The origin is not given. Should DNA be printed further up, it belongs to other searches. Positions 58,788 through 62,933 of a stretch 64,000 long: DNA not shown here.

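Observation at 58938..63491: Tandem paralogs: a 1281-aa protein built by roughly 14-fold amplification of a (TPR-like unit plus charged coiled-coil) module, next to a 234-aa one-module version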

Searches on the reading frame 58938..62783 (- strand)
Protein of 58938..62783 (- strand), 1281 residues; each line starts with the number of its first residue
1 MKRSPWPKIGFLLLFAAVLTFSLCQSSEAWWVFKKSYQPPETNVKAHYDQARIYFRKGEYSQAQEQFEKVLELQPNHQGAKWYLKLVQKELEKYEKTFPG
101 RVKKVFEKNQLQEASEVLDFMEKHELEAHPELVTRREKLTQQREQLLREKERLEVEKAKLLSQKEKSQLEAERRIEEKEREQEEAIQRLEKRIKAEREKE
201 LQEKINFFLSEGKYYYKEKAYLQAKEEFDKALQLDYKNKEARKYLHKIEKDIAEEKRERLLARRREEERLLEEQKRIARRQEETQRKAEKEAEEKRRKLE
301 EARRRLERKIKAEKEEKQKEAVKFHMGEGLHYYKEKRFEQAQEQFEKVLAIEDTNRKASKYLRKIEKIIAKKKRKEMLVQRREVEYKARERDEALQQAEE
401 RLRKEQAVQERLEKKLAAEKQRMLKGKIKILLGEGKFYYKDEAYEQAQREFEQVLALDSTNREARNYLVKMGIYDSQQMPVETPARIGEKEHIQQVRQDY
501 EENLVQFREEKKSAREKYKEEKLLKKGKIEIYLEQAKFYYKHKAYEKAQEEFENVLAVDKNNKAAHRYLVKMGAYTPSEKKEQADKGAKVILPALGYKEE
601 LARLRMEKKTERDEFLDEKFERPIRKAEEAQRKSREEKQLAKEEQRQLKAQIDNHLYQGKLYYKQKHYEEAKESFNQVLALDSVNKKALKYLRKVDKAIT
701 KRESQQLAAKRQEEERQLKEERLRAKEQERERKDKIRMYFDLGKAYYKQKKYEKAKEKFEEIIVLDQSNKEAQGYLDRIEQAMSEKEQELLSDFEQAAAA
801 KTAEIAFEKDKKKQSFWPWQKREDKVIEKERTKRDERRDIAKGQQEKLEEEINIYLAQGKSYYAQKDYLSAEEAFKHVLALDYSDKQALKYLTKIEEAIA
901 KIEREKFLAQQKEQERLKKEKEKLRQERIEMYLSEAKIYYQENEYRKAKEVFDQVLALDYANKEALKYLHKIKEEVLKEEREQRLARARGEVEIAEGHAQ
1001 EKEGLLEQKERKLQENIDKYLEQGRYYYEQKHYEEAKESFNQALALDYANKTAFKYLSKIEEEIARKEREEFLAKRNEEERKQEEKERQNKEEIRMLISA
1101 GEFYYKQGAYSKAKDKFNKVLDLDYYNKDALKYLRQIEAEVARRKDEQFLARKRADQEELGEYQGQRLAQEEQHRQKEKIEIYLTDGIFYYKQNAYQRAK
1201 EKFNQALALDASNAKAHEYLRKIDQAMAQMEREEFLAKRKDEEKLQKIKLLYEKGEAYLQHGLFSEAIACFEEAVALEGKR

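Call 4: search_protein_families(library=pfam, proteins=[window:58938-62783:-], max_evalue=1)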
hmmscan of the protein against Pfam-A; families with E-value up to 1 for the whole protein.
window:58938-62783:- (1281 aa): 12 families
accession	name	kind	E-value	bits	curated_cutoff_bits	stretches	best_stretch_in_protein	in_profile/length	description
PF07719.23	TPR_2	-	3e-50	164.6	27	13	45-77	2-34/34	Tetratricopeptide repeat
PF00515.34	TPR_1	-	4.7e-37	124.8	27.8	10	44-77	1-34/34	Tetratricopeptide repeat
PF13181.12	TPR_8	-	5e-27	92.2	25.7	7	45-77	2-34/34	Tetratricopeptide repeat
PF13432.12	TPR_16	-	2e-22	79.7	32.7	6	48-84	1-37/65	Tetratricopeptide repeat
PF13424.12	TPR_12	-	1.6e-15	57.5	30.1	5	48-76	7-40/77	Tetratricopeptide repeat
PF14559.12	TPR_19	-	1.9e-15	57.3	25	2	42-77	23-58/68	Tetratricopeptide repeat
PF13428.12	TPR_14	-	2e-15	56.2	23.5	3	45-80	2-37/44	Tetratricopeptide repeat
PF13414.12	TPR_11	-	1.7e-10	40.9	26.8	5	1190-1219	4-33/42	TPR repeat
PF13174.12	TPR_6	-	9.8e-09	35.7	26.3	3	739-763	3-27/33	Tetratricopeptide repeat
PF13371.12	TPR_9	-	1e-07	32.3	35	0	48-78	33-63/73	Tetratricopeptide repeat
PF04010.18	DUF357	-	7.2e-05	23.1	29.4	3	998-1045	15-62/73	Protein of unknown function (DUF357)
PF25062.1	ARM_TT21_N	-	0.82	9.8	40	2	1080-1133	86-140/222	Tetratricopeptide repeat protein 21 N-terminal ARM repeat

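Call 10: find_homologous_proteins(query=window:58938-62783:-, max_evalue=0.00001)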
Query window:58938-62783:- (1281 aa): 14 proteins with E <= 0.00001 among 8000 candidates.
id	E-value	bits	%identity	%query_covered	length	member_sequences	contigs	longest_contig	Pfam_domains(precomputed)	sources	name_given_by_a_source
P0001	0.0e+0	2583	100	100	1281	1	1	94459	PF14559.13,PF13414.13,PF13371.13,PF00515.35,PF13424.13,PF13432.13,PF13428.13,PF13181.13,PF07719.24,PF13174.13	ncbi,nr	ncbi:MAG: tetratricopeptide repeat protein [Candidatus Omnitrophica bacterium]|nr:tetratricopeptide 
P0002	1.5e-117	412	37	60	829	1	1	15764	PF14559.13,PF00515.35,PF13424.13,PF13432.13,PF13428.13,PF13181.13,PF07719.24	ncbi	ncbi:MAG: hypothetical protein V1727_01530, partial [Candidatus Omnitrophota bacterium]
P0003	6.5e-99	350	29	48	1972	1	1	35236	PF14559.13,PF13414.13,PF13371.13,PF00515.35,PF13432.13,PF13428.13,PF13181.13,PF07719.24,PF13174.13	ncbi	ncbi:tetratricopeptide repeat protein, partial [Candidatus Omnitrophota bacterium]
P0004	1.2e-53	201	25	96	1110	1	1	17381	PF14863.13,PF13431.13,PF23914.2,PF13525.13,PF13414.13,PF23558.2,PF13176.13,PF13428.13,PF25064.2,PF14559.13,PF24575.2,PF13371.13,PF00515.35,PF12895.14,PF13424.13,PF13432.13,PF13181.13,PF07719.24,PF13174.13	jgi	-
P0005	2.8e-29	120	30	25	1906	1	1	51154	PF13414.13,PF00515.35,PF03958.23,PF13432.13,PF00263.27,PF07660.20,PF13428.13,PF13181.13,PF07719.24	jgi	-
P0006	2.4e-27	114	32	21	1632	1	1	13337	PF14853.13,PF13414.13,PF00515.35,PF13176.13,PF00263.27,PF07660.20,PF13181.13,PF07719.24,PF13174.13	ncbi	-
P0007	2.1e-22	97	47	7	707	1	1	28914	PF00515.35,PF13432.13,PF13428.13,PF07719.24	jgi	jgi:tetratricopeptide (TPR) repeat protein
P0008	2.1e-12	64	25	34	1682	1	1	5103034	PF13414.13,PF00515.35,PF13176.13,PF13428.13,PF13181.13,PF07719.24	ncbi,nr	ncbi:tetratricopeptide repeat protein [bacterium SCSIO 12741]|nr:tetratricopeptide repeat protein [b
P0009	2.9e-12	64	29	19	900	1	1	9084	PF14559.13,PF13414.13,PF21305.3,PF00515.35,PF03958.23,PF13432.13,PF00263.27,PF13428.13,PF07719.24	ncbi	-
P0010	1.4e-10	58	30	22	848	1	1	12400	PF14559.13,PF13428.13,PF07719.24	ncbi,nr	ncbi:MAG: hypothetical protein PHW46_00325, partial [Candidatus Omnitrophica bacterium]|nr:hypotheti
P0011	1.0e-9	55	35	10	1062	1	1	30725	PF13414.13,PF21305.3,PF03958.23,PF13428.13,PF24837.2,PF14559.13,PF24575.2,PF00515.35,PF13432.13,PF11741.14,PF00263.27,PF07660.20,PF13181.13,PF07719.24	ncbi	-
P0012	2.5e-9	54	31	22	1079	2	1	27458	PF13414.13,PF21305.3,PF00515.35,PF03958.23,PF13432.13,PF11741.14,PF00263.27,PF07660.20,PF13428.13,PF13181.13,PF07719.24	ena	-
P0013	1.5e-7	48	26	49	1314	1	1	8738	PF07719.24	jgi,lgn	-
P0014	7.2e-6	42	24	37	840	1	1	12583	PF14863.13,PF14853.13,PF23914.2,PF13414.13,PF04781.18,PF13176.13,PF13428.13,PF13374.13,PF14559.13,PF13371.13,PF17874.8,PF00515.35,PF12895.14,PF13424.13,PF13432.13,PF00263.27,PF13181.13,PF07719.24,PF13174.13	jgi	jgi:tetratricopeptide (TPR) repeat protein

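Call 12: find_encoding_contigs(protein=P0001, flank=10000, max_places=3)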
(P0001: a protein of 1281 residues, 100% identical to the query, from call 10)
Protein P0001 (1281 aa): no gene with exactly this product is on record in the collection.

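Call 17: find_encoding_contigs(protein=P0005, flank=10000, max_places=2)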
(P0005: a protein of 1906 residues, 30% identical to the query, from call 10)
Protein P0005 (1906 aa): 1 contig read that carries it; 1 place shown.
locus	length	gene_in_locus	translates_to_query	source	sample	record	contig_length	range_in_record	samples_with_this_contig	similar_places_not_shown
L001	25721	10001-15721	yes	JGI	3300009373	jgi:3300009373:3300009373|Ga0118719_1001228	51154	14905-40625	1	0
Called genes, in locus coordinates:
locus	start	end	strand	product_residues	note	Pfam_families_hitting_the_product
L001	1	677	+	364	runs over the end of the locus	PF00482:T2SSF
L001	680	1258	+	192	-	PF07963:N_methyl (weak), PF11612:T2SSJ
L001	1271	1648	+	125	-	PF07963:N_methyl (weak)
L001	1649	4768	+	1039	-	PF12836:HHH_3 (faint), PF00932:LTD, PF03934:T2SSK (weak)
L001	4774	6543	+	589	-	PF25788:Ig_Rha78A_N, PF19077:Big_13 (weak)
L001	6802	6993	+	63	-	PF12728:HTH_17 (weak), PF00376:MerR (weak), PF13411:MerR_1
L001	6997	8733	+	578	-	PF11104:PilM_2, PF14450:FtsA, PF05137:PilN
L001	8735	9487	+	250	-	PF28028:Amuc_1100, PF10741:T2SSM_b (faint)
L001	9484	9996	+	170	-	-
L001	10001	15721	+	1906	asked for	PF00515:TPR_1 (faint), PF07719:TPR_2 (weak), PF13181:TPR_8 (faint), PF13414:TPR_11 (faint), PF13428:TPR_14 (faint), PF07660:STN (weak), PF03958:Secretin_N (weak), PF00263:Secretin, +1 more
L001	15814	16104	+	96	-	-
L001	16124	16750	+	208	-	-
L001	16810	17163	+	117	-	PF07238:PilZ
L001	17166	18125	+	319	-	PF13512:TPR_18 (faint), PF21033:RMD1-3 (faint), PF07719:TPR_2 (faint), PF13371:TPR_9 (faint), PF13424:TPR_12 (faint), PF13428:TPR_14 (faint), PF00515:TPR_1 (faint), PF13525:YfiO, +3 more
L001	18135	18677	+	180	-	PF04390:LptE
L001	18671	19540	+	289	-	PF06144:DNA_pol3_delta, PF21694:DNA_pol3_delta_C (faint)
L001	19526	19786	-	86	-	PF01649:Ribosomal_S20p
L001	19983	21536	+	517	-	PF03023:MurJ, PF13440:Polysacc_synt_3 (weak)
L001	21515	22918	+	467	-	PF01541:GIY-YIG, PF27096:UvrC_M, PF02151:UVR, PF08459:UvrC_RNaseH_dom, PF14520:HHH_5, PF12826:HHH_2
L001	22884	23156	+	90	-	PF01035:DNA_binding_1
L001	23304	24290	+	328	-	PF03462:PCRF, PF00472:RF-1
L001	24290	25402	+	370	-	-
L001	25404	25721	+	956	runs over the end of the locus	PF07517:SecA_DEAD, PF01043:SecA_PP_bind, PF21090:P-loop_SecA, PF07516:SecA_SW, PF02810:SEC-C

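Call 20: find_encoding_contigs(protein=P0007, flank=10000, max_places=2)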
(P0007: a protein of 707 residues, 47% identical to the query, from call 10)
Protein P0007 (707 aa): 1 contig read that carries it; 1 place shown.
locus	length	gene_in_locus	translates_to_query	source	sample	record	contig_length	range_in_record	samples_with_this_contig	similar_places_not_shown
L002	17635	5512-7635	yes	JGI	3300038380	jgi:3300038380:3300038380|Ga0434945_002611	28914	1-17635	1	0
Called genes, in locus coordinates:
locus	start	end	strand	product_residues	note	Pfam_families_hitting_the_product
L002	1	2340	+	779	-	PF06165:GH94_b-supersand, PF17167:Glyco_hydro_94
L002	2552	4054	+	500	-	PF07238:PilZ, PF00480:ROK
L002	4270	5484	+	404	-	-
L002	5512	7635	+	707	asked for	PF00515:TPR_1 (faint), PF07719:TPR_2 (weak), PF13428:TPR_14 (faint), PF13432:TPR_16 (faint)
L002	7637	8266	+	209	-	-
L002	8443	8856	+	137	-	PF07238:PilZ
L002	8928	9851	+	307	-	PF24575:TPR_Slam (faint), PF00515:TPR_1 (faint), PF07719:TPR_2 (faint), PF13371:TPR_9 (faint), PF13424:TPR_12 (faint), PF13428:TPR_14 (faint), PF13525:YfiO, PF13174:TPR_6 (weak), +5 more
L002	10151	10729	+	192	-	PF04390:LptE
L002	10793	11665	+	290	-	PF06144:DNA_pol3_delta, PF21694:DNA_pol3_delta_C (faint)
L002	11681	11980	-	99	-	PF01649:Ribosomal_S20p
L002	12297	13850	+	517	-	PF03023:MurJ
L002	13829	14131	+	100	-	PF01035:DNA_binding_1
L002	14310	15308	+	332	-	PF03462:PCRF, PF00472:RF-1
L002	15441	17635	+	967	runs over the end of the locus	PF07517:SecA_DEAD, PF01043:SecA_PP_bind, PF21090:P-loop_SecA, PF07516:SecA_SW, PF02810:SEC-C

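Call 21: find_encoding_contigs(protein=P0003, flank=10000, max_places=2)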
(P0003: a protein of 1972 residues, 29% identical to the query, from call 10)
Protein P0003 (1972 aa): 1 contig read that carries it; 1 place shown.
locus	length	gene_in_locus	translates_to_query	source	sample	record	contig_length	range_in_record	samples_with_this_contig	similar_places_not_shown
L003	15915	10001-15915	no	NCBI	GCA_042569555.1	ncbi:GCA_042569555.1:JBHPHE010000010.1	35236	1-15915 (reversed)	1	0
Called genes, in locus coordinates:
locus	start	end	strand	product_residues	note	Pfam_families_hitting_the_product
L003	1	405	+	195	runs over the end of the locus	-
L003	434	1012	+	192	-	-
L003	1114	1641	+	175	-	-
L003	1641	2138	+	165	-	-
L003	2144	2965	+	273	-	-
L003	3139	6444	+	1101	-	PF07833:Cu_amine_oxidN1, PF17210:SdrD_B (faint)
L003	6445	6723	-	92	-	-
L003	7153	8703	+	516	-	PF07238:PilZ (weak), PF00480:ROK (weak)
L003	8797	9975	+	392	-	PF23649:FKBP15 (faint)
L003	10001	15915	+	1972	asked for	PF00515:TPR_1 (faint), PF07719:TPR_2 (faint), PF13174:TPR_6 (faint), PF13181:TPR_8 (faint), PF13371:TPR_9 (faint), PF13414:TPR_11 (faint), PF13428:TPR_14 (faint), PF13432:TPR_16 (faint), +1 more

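Call 22: find_encoding_contigs(protein=P0002, flank=10000, max_places=2)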
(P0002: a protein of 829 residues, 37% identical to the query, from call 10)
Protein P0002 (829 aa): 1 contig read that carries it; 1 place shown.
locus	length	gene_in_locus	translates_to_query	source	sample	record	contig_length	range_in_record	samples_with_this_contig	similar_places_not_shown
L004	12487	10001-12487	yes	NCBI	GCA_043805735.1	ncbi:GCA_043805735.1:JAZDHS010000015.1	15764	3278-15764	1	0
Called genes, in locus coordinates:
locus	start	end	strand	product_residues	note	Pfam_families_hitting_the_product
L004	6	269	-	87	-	PF07578:LAB_N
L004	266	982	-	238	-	PF00535:Glycos_transf_2, PF10111:Glyco_tranf_2_2 (weak), PF13641:Glyco_tranf_2_3 (weak)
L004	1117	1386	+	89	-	PF00312:Ribosomal_S15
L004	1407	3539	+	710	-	PF01138:RNase_PH, PF03725:RNase_PH_C, PF03726:PNPase, PF01138:RNase_PH, PF00013:KH_1, PF00575:S1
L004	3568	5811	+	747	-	PF13491:FtsK_4TM, PF17854:FtsK_alpha, PF01580:FtsK_SpoIIIE, PF09397:FtsK_gamma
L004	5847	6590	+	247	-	PF12844:HTH_19 (weak), PF13413:HTH_25, PF13464:RodZ_C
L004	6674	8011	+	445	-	PF00919:UPF0004, PF04055:Radical_SAM, PF01938:TRAM (faint), PF18693:TRAM_2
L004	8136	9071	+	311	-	PF06785:UPF0242 (faint)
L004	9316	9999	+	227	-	PF07719:TPR_2 (faint), PF13181:TPR_8 (faint), PF13432:TPR_16 (faint), PF00515:TPR_1 (weak)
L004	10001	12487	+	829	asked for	PF00515:TPR_1 (faint), PF07719:TPR_2 (faint), PF13181:TPR_8 (faint), PF13424:TPR_12 (faint), PF13428:TPR_14 (faint), PF13432:TPR_16 (faint), PF14559:TPR_19 (faint)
